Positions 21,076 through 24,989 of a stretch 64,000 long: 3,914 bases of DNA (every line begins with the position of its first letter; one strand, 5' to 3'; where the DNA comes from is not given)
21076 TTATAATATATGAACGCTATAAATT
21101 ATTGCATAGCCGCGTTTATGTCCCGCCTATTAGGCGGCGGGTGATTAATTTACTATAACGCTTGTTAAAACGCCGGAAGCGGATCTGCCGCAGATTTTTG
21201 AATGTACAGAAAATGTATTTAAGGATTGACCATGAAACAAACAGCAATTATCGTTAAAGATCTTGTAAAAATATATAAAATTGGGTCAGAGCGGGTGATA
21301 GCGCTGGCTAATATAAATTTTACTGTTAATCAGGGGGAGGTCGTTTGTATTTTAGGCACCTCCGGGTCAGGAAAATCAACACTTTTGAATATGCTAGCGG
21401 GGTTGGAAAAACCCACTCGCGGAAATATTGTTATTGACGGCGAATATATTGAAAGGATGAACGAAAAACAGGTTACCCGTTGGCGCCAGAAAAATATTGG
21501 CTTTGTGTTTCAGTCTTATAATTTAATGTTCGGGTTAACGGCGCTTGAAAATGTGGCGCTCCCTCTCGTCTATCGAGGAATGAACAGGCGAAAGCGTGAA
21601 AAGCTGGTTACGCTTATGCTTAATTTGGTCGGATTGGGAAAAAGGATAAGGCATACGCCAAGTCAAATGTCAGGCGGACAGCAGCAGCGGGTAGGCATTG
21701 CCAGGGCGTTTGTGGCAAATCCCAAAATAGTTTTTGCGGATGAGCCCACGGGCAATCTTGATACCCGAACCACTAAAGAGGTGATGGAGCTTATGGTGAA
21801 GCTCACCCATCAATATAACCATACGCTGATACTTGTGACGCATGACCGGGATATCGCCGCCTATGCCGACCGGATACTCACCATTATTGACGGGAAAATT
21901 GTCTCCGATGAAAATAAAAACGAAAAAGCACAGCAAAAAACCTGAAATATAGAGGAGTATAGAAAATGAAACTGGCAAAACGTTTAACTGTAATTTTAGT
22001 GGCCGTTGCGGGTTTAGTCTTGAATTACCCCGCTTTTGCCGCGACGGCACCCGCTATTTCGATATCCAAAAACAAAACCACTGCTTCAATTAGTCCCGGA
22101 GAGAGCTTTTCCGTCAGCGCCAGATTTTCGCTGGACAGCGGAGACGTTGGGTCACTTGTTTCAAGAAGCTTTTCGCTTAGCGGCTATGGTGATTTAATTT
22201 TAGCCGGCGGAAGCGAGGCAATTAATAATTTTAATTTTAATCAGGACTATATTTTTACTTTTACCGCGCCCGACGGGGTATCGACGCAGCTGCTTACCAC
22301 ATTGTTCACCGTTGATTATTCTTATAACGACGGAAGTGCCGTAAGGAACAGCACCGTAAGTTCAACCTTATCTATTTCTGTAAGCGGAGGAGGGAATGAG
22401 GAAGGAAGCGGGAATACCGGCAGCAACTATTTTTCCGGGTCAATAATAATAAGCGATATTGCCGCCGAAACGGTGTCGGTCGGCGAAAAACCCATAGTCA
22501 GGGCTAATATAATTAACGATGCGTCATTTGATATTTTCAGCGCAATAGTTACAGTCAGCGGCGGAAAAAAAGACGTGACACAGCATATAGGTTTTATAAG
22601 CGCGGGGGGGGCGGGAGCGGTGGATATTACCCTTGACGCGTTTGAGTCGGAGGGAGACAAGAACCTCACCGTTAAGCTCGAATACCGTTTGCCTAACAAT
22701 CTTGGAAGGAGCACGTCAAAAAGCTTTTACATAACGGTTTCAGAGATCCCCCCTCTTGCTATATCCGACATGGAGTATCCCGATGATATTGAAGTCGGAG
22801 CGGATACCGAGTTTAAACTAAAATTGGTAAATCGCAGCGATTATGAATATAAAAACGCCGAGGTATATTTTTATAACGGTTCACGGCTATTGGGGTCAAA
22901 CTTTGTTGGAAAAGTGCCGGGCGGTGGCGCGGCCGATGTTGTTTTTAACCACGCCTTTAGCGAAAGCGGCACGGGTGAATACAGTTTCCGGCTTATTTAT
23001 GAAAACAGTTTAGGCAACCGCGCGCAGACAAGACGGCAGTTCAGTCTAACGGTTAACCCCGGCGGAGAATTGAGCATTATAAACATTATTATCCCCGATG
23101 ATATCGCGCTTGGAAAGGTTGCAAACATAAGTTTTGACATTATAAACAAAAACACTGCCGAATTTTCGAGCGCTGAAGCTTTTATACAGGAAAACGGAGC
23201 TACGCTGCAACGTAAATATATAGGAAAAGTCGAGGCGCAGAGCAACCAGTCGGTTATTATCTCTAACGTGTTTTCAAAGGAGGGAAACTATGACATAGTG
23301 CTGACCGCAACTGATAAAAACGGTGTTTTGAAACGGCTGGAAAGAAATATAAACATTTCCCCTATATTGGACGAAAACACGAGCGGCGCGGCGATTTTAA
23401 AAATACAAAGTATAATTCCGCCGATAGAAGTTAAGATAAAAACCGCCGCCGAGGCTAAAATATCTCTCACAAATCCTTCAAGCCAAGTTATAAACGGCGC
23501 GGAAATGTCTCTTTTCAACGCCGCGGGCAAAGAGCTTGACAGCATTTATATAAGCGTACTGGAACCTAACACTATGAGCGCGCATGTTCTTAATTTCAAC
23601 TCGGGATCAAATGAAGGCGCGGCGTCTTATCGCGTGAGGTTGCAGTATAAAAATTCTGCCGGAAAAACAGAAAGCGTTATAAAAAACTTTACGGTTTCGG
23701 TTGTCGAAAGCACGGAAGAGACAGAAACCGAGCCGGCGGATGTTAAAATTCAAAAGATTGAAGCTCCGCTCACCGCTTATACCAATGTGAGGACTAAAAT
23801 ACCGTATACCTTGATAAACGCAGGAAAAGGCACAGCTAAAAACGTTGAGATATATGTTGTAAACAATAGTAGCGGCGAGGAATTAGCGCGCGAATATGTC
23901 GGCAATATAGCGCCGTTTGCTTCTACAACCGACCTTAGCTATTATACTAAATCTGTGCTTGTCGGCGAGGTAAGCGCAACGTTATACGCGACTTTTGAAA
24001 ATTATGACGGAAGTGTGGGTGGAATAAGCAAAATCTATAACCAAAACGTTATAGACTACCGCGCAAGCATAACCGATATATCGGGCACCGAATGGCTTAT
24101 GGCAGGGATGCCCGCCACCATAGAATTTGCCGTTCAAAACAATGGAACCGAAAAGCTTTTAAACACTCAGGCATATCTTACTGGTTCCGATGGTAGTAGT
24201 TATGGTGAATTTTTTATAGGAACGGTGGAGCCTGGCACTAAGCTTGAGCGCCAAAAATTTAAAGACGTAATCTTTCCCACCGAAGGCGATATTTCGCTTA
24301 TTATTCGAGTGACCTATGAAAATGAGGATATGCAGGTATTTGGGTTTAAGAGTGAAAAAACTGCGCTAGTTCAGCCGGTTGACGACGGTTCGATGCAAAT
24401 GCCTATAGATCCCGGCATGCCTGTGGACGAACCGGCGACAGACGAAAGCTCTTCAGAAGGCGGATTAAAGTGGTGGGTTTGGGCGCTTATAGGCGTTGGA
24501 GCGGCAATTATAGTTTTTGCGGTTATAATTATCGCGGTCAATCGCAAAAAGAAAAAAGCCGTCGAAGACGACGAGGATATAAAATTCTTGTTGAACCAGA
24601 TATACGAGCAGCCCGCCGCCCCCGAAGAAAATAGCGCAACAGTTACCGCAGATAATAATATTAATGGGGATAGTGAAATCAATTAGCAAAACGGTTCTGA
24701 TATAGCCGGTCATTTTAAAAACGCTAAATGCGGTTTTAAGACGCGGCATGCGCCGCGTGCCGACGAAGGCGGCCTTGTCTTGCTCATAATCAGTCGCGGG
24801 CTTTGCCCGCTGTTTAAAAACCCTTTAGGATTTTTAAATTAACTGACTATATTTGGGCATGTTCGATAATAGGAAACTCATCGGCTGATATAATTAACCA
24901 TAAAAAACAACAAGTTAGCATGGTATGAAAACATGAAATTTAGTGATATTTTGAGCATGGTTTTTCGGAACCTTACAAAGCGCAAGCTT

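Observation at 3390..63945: Mosaic network of TATA-bounded hairpin modules fills 22 of about 30 intergenic spacers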

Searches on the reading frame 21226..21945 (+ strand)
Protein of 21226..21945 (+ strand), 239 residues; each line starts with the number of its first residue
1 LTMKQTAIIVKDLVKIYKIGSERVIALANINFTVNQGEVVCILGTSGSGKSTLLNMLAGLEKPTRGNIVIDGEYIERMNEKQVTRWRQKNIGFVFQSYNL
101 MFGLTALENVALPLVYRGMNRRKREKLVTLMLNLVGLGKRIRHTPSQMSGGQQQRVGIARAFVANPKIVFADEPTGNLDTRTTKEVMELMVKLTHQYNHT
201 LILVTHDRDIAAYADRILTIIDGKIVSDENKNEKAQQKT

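Call 16: search_protein_families(library=pfam, proteins=[window:21226-21945:+])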
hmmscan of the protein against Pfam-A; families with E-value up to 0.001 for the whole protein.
window:21226-21945:+ (239 aa): 6 families
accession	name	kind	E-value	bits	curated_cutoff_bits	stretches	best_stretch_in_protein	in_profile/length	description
PF00005.33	ABC_tran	-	4.7e-37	128.1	25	1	27-175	1-136/137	ABC transporter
PF13304.12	AAA_21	-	1.2e-07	32.5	27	1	144-207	234-299/304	AAA domain, putative AbiEii toxin, Type IV TA system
PF03193.22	RsgA_GTPase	-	3.3e-05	24.2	30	1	14-61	84-130/174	RsgA GTPase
PF13521.12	AAA_28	-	9.5e-05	23.1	27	1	40-88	2-45/164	AAA domain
PF02463.25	SMC_N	-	0.00015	21.7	40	0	38-221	25-212/220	RecF/RecN/SMC N terminal domain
PF13555.12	AAA_29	-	0.00052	20.2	27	0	33-55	18-40/61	P-loop containing region of AAA domain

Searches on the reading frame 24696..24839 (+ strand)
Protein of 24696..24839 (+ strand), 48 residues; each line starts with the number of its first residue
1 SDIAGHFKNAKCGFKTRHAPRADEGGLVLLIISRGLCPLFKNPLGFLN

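Call 83: find_homologous_proteins(query=A5, max_evalue=10)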
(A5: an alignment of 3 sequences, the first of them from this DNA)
Query A5 (3 sequences): no candidate shares three 5-residue words with the query. No homologue found.
